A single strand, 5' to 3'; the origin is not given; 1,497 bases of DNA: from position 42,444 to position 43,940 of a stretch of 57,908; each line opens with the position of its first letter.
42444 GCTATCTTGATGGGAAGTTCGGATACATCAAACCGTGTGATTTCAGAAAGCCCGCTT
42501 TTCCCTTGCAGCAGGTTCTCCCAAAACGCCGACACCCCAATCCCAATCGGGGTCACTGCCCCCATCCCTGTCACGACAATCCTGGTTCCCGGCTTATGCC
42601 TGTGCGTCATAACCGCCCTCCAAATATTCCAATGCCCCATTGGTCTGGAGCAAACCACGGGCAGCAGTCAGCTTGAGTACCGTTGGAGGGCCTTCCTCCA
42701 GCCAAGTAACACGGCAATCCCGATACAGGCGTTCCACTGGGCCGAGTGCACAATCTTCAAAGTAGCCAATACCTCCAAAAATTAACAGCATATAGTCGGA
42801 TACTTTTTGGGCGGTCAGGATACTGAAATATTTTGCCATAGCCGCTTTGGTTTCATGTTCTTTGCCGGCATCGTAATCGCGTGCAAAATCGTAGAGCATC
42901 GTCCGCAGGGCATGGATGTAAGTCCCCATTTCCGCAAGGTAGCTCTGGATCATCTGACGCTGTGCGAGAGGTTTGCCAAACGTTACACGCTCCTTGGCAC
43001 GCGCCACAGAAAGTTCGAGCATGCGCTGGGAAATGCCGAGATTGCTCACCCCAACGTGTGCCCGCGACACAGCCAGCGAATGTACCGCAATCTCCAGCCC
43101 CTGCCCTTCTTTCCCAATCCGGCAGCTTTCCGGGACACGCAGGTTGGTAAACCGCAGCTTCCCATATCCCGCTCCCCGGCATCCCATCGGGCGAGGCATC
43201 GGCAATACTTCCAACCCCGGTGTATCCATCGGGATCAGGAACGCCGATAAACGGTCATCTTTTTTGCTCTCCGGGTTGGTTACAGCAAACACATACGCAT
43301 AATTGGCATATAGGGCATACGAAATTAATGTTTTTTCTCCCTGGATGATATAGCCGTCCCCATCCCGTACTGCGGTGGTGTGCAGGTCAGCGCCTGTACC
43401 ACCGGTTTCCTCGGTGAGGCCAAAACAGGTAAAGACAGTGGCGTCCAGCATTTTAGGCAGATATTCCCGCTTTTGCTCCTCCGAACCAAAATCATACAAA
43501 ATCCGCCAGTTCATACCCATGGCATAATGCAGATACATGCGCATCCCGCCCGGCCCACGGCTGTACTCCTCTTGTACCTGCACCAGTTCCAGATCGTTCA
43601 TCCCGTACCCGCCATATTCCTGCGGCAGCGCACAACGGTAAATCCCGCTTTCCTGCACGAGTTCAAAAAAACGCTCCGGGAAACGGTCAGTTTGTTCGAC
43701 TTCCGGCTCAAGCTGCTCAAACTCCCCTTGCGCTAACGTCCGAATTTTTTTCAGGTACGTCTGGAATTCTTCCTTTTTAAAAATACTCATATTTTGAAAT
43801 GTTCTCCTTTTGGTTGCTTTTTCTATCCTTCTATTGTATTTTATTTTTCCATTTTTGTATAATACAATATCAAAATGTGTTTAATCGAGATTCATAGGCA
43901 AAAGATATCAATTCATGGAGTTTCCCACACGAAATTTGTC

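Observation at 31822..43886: Dual-LysR island: acyl-CoA ligase, two paralogous ACADs, two stand-alone Cys-His-His ketosynthases, an enoate/dienoyl-CoA-reductase-type flavoenzyme and an MBL hydrolase, with no ACP, KR or DH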

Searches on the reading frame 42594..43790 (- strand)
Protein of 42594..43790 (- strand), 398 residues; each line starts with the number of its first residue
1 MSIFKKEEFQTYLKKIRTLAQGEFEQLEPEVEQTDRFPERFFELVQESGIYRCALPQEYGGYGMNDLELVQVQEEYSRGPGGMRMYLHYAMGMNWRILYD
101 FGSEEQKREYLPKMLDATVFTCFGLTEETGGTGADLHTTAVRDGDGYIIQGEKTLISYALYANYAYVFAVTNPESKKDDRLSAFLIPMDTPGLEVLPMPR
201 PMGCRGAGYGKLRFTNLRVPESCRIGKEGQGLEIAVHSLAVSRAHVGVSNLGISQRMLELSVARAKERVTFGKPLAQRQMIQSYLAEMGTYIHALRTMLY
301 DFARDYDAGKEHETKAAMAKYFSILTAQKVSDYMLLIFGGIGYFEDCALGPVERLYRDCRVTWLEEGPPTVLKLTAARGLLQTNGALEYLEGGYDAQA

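Call 3: search_protein_families(library=pfam, proteins=[window:42594-43790:-])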
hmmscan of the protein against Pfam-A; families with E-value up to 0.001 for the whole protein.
window:42594-43790:- (398 aa): 5 families
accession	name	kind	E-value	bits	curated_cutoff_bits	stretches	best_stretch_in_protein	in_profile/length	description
PF00441.29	Acyl-CoA_dh_1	-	2.5e-34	119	22.4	1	229-381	1-150/150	Acyl-CoA dehydrogenase, C-terminal domain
PF02771.21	Acyl-CoA_dh_N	-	1.8e-21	77.1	22.9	1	7-116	2-111/113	Acyl-CoA dehydrogenase, N-terminal domain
PF02770.24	Acyl-CoA_dh_M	-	1.4e-19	70.5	33.3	1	122-216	1-96/97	Acyl-CoA dehydrogenase, middle domain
PF08028.16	Acyl-CoA_dh_2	-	3.7e-13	50.3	22.7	1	248-361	5-125/134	Acyl-CoA dehydrogenase, C-terminal domain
PF11794.13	HpaB_N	-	2.1e-07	31.2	35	1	142-196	173-228/270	4-hydroxyphenylacetate 3-hydroxylase N terminal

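Call 4: search_protein_families(library=ncbifam, proteins=[window:42594-43790:-])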
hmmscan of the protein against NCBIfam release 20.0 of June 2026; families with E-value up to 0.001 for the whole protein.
window:42594-43790:- (398 aa): 22 families
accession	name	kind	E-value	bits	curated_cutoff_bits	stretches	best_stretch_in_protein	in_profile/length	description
NF042972.1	AcrlCoAredClosAcrC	equivalog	2e-77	260.4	640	1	10-381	9-377/378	acryloyl-CoA reductase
NF043006.1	CyhCrbnylCoADH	equivalog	9.6e-57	192.7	650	1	5-382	4-377/380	cyclohexane-1-carbonyl-CoA dehydrogenase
NF008997.0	PRK12341.1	equivalog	3.7e-53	181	537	1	5-382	5-378/382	acyl-CoA dehydrogenase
NF045552.1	GlutCoADH_Des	equivalog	1.5e-51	175.8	470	1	7-377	7-376/387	glutaryl-CoA dehydrogenase Acd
NF042439.1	SulpropCoADesulf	equivalog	3.9e-48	164.1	600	1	15-382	3-372/379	3-sulfinopropanoyl-CoA desulfinase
TIGR03207.1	cyc_hxne_CoA_dh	equivalog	1.8e-47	161.9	575.35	1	17-378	13-369/372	cyclohexanecarboxyl-CoA dehydrogenase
NF002885.1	PRK03354.1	equivalog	8.3e-45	153.4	540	1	11-382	11-375/378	crotonobetainyl-CoA dehydrogenase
NF058590.1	AcCoDHFadEBacil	equivalog_domain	1.4e-43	149.3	600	1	40-378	57-408/586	acyl-CoA dehydrogenase FadE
NF045652.1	ProlPCPDhRedW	equivalog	7e-43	146.9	650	1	8-359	3-352/376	L-prolyl-[peptidyl-carrier protein] dehydrogenase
NF053553.1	prodigi_MBC_PigA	equivalog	9.1e-42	143.5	500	1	7-347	7-349/381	prodigiosin MBC biosynthesis dehydrogenase PigA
NF052270.1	Staph_DH_FadE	equivalog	9.4e-32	110.2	600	1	13-378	29-391/400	acyl-CoA dehydrogenase FadE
TIGR03204.1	pimC_large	equivalog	1.5e-27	96.5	623.85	1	41-311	45-311/395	pimeloyl-CoA dehydrogenase large subunit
TIGR03203.1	pimD_small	equivalog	4.5e-20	72.1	652.7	1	45-347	46-346/378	pimeloyl-CoA dehydrogenase small subunit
NF049984.1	Rv1679_FadE16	equivalog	1.1e-19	70.9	600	1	29-361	17-346/371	Rv1679 family acyl-CoA dehydrogenase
NF037942.1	ac_ACP_DH_MbtN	equivalog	3.8e-19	68.7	700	1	21-373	14-358/376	mycobactin biosynthesis acyl-ACP dehydrogenase MbtN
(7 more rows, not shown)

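Call 27: search_solved_structures(query=window:42594-43790:-, max_evalue=1e-40, show_alignments=2)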
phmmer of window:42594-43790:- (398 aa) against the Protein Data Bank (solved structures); distinct sequences matched with E-value up to 1e-40: 28.
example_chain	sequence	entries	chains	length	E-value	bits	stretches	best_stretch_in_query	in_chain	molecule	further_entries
5ol2_C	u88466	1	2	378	1.4e-63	218.6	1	9-379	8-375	Acyl-CoA dehydrogenase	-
4u83_A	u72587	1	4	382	4.6e-58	200.4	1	26-380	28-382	Acyl-CoA dehydrogenase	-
5lnx_A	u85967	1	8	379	2.5e-57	198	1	13-381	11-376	Acyl-CoA dehydrogenase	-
8i4p_A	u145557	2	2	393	1.2e-54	189.2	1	7-382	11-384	Acyl-CoA dehydrogenase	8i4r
7w0j_A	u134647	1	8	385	1.6e-54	188.8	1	7-382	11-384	Acyl-CoA dehydrogenase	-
4l1f_A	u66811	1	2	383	2.2e-53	185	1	25-382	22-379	Acyl-CoA dehydrogenase domain protein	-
4iv6_A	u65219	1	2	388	4.8e-53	183.9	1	8-383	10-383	Acyl-CoA dehydrogenase FadE3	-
3pfd_A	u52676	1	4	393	1.3e-52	182.5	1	7-381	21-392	Acyl-CoA dehydrogenase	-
7y0a_A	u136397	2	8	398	3.1e-52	181.3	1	6-389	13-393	Short-chain specific acyl-CoA dehydrogenase, mitochondrial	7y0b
2vig_A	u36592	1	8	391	6.7e-52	180.2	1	6-387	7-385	SHORT-CHAIN SPECIFIC ACYL-COA DEHYDROGENASE,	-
8sgs_A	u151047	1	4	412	2.6e-51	178.2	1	6-382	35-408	Short-chain specific acyl-CoA dehydrogenase, mitochondrial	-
1ukw_A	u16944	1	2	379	1.4e-48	169.3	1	19-381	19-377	acyl-CoA dehydrogenase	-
1jqi_A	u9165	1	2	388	1.4e-48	169.2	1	8-382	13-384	short chain acyl-CoA dehydrogenase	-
4n5f_A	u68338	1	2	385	2.9e-48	168.2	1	24-379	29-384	Putative acyl-CoA dehydrogenase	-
9w60_A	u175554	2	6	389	3.2e-48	168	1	9-380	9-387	Butyryl CoA dehydrogenase apo protein | Butyryl CoA Dehydrogenase with FAD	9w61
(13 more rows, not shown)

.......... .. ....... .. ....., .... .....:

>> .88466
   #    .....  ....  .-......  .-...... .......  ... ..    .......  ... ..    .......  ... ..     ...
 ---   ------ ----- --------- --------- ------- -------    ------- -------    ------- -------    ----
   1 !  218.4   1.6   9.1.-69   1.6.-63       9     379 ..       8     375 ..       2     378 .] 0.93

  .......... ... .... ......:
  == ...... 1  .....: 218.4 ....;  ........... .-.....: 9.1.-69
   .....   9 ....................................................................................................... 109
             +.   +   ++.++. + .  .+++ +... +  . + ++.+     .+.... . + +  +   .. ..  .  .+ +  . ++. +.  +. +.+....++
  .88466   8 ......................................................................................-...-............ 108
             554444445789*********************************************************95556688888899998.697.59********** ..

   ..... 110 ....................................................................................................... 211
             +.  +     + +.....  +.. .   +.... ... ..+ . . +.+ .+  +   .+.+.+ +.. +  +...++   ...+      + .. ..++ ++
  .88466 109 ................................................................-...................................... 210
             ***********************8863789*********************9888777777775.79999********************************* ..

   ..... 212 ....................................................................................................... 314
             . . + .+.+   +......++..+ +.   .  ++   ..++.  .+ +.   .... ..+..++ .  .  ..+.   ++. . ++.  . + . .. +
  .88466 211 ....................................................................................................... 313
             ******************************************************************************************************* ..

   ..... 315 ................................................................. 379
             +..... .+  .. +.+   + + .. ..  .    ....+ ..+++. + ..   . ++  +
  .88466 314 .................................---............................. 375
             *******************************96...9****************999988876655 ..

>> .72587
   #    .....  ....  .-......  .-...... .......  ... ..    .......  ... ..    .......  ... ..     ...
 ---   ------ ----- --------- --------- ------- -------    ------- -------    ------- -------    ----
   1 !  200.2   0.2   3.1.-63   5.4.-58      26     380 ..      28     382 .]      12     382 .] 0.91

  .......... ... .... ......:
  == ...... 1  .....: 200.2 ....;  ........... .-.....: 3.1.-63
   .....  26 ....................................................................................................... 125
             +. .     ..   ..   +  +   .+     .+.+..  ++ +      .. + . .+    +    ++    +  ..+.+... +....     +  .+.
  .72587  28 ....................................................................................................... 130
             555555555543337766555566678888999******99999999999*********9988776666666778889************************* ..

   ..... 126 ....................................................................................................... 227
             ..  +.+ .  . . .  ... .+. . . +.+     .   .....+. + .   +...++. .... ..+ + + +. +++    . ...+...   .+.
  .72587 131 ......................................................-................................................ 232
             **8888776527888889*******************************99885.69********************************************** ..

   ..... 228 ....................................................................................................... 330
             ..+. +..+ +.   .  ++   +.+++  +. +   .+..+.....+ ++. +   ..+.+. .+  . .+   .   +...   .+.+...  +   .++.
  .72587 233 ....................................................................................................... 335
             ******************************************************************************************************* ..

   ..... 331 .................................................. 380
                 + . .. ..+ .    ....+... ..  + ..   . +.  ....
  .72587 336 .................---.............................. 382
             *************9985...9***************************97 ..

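Call 31: find_homologous_proteins(query=window:42594-43790:-, max_evalue=1e-40)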
Query window:42594-43790:- (398 aa): 3231 proteins with E <= 1e-40 among 8000 candidates; the best 120 are listed.
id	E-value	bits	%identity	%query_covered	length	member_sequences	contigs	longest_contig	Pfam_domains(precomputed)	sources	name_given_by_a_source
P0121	4.5e-246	834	91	100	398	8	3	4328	PF02770.25,PF00441.30,PF08028.17,PF02771.22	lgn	-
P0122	8.7e-234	794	86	98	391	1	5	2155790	PF02770.25,PF00441.30,PF08028.17,PF02771.22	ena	-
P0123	3.4e-233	792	86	98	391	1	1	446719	PF02770.25,PF00441.30,PF08028.17,PF02771.22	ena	-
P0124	3.5e-233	792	86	98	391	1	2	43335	PF02770.25,PF00441.30,PF08028.17,PF02771.22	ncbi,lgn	-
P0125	1.2e-232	790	86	98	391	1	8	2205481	PF02770.25,PF00441.30,PF08028.17,PF02771.22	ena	-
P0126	1.2e-232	790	86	98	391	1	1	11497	PF02770.25,PF00441.30,PF08028.17,PF02771.22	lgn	-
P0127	1.3e-232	790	86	98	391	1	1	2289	PF02770.25,PF00441.30,PF08028.17,PF02771.22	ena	-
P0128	4.7e-232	788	86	98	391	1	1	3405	PF02770.25,PF00441.30,PF08028.17,PF02771.22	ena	-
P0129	1.6e-231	786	86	98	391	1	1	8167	PF02770.25,PF00441.30,PF08028.17,PF02771.22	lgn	-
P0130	3.5e-230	782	85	98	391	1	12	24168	PF02770.25,PF00441.30,PF08028.17,PF02771.22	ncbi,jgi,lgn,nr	ncbi:MAG: acyl-CoA/acyl-ACP dehydrogenase [Clostridiales bacterium]|jgi:alkylation response protein 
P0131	5.1e-228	775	85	98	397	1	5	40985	PF02770.25,PF00441.30,PF08028.17,PF02771.22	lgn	-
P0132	2.2e-225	766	84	98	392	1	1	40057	PF02770.25,PF00441.30,PF08028.17,PF02771.22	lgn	-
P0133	2.2e-221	753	81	98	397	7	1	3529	PF02770.25,PF00441.30,PF08028.17,PF02771.22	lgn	-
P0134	1.6e-218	744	82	96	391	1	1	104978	PF02770.25,PF00441.30,PF08028.17,PF02771.22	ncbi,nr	ncbi:MAG: acyl-CoA/acyl-ACP dehydrogenase [Oscillospiraceae bacterium]|nr:acyl-CoA/acyl-ACP dehydrog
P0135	9.5e-217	738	82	98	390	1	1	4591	PF02770.25,PF00441.30,PF08028.17,PF02771.22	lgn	-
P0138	5.0e-216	735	82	98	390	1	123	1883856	PF02770.25,PF00441.30,PF08028.17,PF02771.22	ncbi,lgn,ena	-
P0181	1.0e-169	583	64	97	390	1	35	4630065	PF02770.25,PF00441.30,PF08028.17,PF02771.22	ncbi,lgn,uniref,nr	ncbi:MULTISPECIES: acyl-CoA dehydrogenase family protein [Clostridium]|uniref:Acyl-CoA dehydrogenase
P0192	6.3e-167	574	63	97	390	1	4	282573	PF02770.25,PF00441.30,PF08028.17,PF02771.22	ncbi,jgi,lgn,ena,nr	ncbi:MAG: acyl-CoA dehydrogenase [Firmicutes bacterium HGW-Firmicutes-4]|jgi:alkylation response pro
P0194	8.8e-167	573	63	97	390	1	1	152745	PF02770.25,PF00441.30,PF08028.17,PF02771.22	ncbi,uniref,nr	ncbi:acyl-CoA dehydrogenase family protein [Acetobacterium wieringae]|uniref:acyl-CoA dehydrogenase 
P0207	2.3e-165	569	63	97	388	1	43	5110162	PF02770.25,PF00441.30,PF08028.17,PF02771.22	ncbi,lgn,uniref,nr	ncbi:acyl-CoA dehydrogenase family protein [Clostridium saccharobutylicum]|uniref:Acyl-CoA dehydroge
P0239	6.0e-160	551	61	98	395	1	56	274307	PF02770.25,PF00441.30,PF08028.17,PF02771.22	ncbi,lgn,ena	-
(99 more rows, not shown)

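Call 32: find_encoding_contigs(protein=P0181, flank=10000, max_places=2)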
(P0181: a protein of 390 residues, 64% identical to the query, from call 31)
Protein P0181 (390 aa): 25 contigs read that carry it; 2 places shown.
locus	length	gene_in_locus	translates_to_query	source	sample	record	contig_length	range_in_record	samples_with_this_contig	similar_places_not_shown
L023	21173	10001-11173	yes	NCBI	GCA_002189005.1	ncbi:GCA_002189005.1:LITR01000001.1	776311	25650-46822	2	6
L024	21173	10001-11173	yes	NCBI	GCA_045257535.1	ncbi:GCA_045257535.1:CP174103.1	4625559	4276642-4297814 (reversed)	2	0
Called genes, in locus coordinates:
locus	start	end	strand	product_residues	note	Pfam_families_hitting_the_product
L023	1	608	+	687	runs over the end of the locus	PF00122:E1-E2_ATPase, PF00702:Hydrolase, PF08282:Hydrolase_3 (faint)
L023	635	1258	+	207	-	PF02669:KdpC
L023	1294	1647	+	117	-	-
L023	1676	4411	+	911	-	PF02702:KdpD, PF13493:DUF4118, PF00512:HisKA, PF02518:HATPase_c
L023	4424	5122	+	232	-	PF00072:Response_reg, PF00486:Trans_reg_C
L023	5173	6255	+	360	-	PF00180:Iso_dh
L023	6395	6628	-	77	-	-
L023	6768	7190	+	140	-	-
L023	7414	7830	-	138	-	-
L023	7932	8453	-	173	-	PF02915:Rubrerythrin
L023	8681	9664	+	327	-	PF20511:PMI_typeI_cat, PF21621:MPI_cupin_dom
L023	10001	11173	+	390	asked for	PF02771:Acyl-CoA_dh_N, PF02770:Acyl-CoA_dh_M, PF00441:Acyl-CoA_dh_1, PF08028:Acyl-CoA_dh_2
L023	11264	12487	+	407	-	PF02515:CoA_transf_3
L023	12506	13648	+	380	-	PF02771:Acyl-CoA_dh_N, PF02770:Acyl-CoA_dh_M, PF00441:Acyl-CoA_dh_1, PF22924:ACOX_C_alpha1 (weak), PF08028:Acyl-CoA_dh_2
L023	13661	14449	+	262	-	PF01012:ETF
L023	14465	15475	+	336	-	PF01012:ETF, PF00766:ETF_alpha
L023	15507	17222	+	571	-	PF00501:AMP-binding, PF13193:AMP-binding_C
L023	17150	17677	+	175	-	-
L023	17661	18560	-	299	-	PF00126:HTH_1, PF03466:LysR_substrate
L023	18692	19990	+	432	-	PF07690:MFS_1, PF00083:Sugar_tr, PF07690:MFS_1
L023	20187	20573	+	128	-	PF22636:FlK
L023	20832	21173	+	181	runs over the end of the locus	PF21349:RUBY_RBDX, PF02915:Rubrerythrin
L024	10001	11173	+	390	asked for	PF02771:Acyl-CoA_dh_N, PF02770:Acyl-CoA_dh_M, PF00441:Acyl-CoA_dh_1, PF08028:Acyl-CoA_dh_2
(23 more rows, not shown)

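Call 33: find_encoding_contigs(protein=P0207, flank=10000, max_places=1)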
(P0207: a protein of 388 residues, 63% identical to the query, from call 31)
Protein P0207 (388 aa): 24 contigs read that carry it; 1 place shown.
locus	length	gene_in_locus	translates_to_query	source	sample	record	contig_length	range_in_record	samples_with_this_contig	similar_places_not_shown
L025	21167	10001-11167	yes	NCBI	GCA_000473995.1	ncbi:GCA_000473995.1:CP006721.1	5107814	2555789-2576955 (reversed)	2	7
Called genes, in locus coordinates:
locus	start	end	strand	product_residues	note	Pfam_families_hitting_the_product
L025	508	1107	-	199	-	PF06941:NT5C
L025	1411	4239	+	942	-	PF01624:MutS_I, PF05188:MutS_II, PF05192:MutS_III, PF05190:MutS_IV, PF00488:MutS_V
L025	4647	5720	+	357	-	PF00465:Fe-ADH, PF13685:Fe-ADH_2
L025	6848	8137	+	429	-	PF00860:Xan_ur_permease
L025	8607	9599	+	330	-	PF00962:A_deaminase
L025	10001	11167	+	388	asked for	PF02771:Acyl-CoA_dh_N, PF02770:Acyl-CoA_dh_M, PF00441:Acyl-CoA_dh_1, PF08028:Acyl-CoA_dh_2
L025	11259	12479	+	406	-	PF02515:CoA_transf_3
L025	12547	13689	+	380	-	PF02771:Acyl-CoA_dh_N, PF02770:Acyl-CoA_dh_M, PF00441:Acyl-CoA_dh_1, PF22924:ACOX_C_alpha1 (weak), PF08028:Acyl-CoA_dh_2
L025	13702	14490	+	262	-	PF01012:ETF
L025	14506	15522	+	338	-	PF01012:ETF, PF00766:ETF_alpha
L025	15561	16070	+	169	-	PF00501:AMP-binding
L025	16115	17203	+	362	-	PF00501:AMP-binding, PF13193:AMP-binding_C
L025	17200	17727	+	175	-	-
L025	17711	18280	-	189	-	PF03466:LysR_substrate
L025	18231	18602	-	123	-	PF00126:HTH_1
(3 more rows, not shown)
